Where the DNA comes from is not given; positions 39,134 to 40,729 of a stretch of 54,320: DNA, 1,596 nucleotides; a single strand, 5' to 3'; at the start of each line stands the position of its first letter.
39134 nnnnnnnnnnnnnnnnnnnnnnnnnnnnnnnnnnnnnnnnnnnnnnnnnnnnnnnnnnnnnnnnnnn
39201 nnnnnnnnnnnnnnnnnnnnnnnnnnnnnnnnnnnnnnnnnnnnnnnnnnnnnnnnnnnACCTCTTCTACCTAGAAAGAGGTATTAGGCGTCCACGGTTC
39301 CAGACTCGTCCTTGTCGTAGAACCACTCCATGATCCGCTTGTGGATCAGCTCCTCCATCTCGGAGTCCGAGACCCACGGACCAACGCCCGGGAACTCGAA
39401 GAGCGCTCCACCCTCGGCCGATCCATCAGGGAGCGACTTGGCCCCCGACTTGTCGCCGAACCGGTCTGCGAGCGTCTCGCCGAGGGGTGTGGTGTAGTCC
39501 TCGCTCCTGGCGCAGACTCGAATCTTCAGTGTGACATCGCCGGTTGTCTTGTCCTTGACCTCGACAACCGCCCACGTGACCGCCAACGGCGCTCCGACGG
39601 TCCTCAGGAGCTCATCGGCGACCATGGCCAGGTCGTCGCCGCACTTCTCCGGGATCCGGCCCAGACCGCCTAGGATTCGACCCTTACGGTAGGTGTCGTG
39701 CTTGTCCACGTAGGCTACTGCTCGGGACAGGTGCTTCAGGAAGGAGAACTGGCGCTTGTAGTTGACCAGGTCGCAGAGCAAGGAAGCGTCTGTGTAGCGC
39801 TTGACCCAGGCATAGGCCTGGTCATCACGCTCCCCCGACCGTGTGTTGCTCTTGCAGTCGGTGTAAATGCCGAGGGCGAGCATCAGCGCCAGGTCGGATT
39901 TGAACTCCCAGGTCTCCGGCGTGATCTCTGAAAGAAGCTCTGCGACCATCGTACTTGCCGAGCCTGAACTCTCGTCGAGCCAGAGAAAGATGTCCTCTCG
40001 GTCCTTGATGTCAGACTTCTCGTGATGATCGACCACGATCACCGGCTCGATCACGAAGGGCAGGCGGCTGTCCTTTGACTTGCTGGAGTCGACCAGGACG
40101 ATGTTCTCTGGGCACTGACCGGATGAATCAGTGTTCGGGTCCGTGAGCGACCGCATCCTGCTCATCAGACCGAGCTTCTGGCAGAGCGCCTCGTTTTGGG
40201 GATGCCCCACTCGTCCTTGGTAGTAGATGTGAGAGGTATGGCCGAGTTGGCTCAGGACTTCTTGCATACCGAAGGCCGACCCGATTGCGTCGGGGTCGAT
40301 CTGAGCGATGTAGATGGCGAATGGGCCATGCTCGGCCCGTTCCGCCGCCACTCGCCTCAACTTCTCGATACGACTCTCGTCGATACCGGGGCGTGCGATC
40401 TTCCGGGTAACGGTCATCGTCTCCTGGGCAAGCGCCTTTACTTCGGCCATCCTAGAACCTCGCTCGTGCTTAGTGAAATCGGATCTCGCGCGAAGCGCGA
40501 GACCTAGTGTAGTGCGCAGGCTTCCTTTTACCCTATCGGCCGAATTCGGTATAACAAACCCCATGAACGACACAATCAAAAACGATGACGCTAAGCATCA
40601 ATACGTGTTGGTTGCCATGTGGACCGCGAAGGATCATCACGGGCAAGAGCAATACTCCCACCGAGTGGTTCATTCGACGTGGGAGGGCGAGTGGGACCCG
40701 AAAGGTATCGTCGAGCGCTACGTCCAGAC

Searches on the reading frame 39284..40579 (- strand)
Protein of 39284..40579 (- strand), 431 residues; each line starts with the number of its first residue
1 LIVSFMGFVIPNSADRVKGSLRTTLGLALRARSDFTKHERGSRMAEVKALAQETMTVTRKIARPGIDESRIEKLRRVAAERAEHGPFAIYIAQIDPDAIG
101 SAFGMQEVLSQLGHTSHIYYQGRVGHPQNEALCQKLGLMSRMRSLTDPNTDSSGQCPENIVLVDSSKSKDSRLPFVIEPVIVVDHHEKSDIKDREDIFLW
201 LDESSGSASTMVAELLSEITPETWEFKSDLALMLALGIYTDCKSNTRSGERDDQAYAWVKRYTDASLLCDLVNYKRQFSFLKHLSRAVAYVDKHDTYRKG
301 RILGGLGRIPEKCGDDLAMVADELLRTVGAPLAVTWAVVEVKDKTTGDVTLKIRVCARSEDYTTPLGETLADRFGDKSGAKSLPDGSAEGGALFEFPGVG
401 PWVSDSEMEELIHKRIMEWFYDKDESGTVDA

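Call 5: search_protein_families(library=pfam, proteins=[window:39284-40579:-], max_evalue=0.01)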
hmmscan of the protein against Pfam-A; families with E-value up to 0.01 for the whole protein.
window:39284-40579:- (431 aa): 1 family
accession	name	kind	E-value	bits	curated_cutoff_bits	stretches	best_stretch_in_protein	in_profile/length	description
PF01368.27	DHH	-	1.3e-11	45.3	28.1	1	94-238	10-125/125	DHH family, N-terminal domain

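Call 31: search_solved_structures(query=window:39284-40450:-, max_evalue=0.01, show_alignments=1)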
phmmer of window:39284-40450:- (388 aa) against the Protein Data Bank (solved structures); distinct sequences matched with E-value up to 0.01: 2.
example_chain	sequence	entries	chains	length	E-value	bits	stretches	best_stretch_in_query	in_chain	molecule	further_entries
9n0l_A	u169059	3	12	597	2.3e-05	26.9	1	44-207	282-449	Cyclic-di-AMP phosphodiesterase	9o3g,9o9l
5j21_A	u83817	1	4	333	0.0013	21.2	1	51-198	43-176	Bifunctional oligoribonuclease and PAP phosphatase NrnA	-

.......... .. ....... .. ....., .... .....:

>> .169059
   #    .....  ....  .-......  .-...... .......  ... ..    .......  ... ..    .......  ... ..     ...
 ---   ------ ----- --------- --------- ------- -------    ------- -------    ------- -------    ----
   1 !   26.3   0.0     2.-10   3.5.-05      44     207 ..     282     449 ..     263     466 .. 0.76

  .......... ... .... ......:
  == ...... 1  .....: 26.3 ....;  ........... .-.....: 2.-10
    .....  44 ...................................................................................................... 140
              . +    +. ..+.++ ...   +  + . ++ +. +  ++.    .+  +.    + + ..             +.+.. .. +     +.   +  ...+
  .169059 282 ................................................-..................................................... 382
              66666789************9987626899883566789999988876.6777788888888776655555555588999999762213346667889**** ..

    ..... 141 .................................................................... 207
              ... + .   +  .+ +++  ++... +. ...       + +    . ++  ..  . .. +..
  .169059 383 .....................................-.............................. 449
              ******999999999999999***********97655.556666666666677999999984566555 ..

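Call 35: search_protein_families(library=phrogs, proteins=[window:39284-40450:-], max_evalue=0.001)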
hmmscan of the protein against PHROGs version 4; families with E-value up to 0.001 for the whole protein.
window:39284-40450:- (388 aa): 0 families

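Call 36: search_protein_families(library=ncbifam, proteins=[window:39284-40450:-], max_evalue=0.001)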
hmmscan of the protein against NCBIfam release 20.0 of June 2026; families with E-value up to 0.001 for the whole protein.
window:39284-40450:- (388 aa): 2 families
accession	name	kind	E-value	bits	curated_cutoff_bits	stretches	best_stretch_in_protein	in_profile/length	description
NF003877.0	PRK05427.1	equivalog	6.4e-06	25.8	283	1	52-198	13-148/308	manganese-dependent inorganic pyrophosphatase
NF053633.1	OlncasPapPhNrnA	equivalog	0.00028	19.9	350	1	135-200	105-165/317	bifunctional oligoribonuclease/PAP phosphatase NrnA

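Call 50: find_related_loci(query=window:39284-40450:-, collection=viral_contigs, flank=5000)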
Query window:39284-40450:- (388 aa) in viral_contigs; peptide patterns used: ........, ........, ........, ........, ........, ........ (x = any residue, [..] = any of these).
5 stretches matched a pattern, but none encodes a relative of the query by tblastn (E <= 1e-3).

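Call 55: search_dna_similar(query=window:39284-40450:-, collection=phages, mode=protein, max_rows=15, max_evalue=0.001)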
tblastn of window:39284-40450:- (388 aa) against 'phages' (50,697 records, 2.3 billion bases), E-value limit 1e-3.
Records with a match: 2; places in all: 2; records where one place covers at least 80% of the query: 0.
Best place of each record, by identity: <60% 2.
By first word of the organism name: Bacteriophage 2.
By host as written in the record: - 2.
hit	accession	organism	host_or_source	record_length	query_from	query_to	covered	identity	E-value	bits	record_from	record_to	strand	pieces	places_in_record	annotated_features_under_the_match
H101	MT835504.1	Bacteriophage sp.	human fecal samples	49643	52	343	75%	25.5%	1e-6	57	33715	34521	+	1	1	record has no annotation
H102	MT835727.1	Bacteriophage sp.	human fecal samples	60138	52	245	50%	26.8%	1e-7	60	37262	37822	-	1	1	record has no annotation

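Call 65: search_protein_families(library=padloc, proteins=[window:39284-40450:-], max_evalue=0.01)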
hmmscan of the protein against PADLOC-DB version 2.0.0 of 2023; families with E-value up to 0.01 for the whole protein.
window:39284-40450:- (388 aa): 0 families
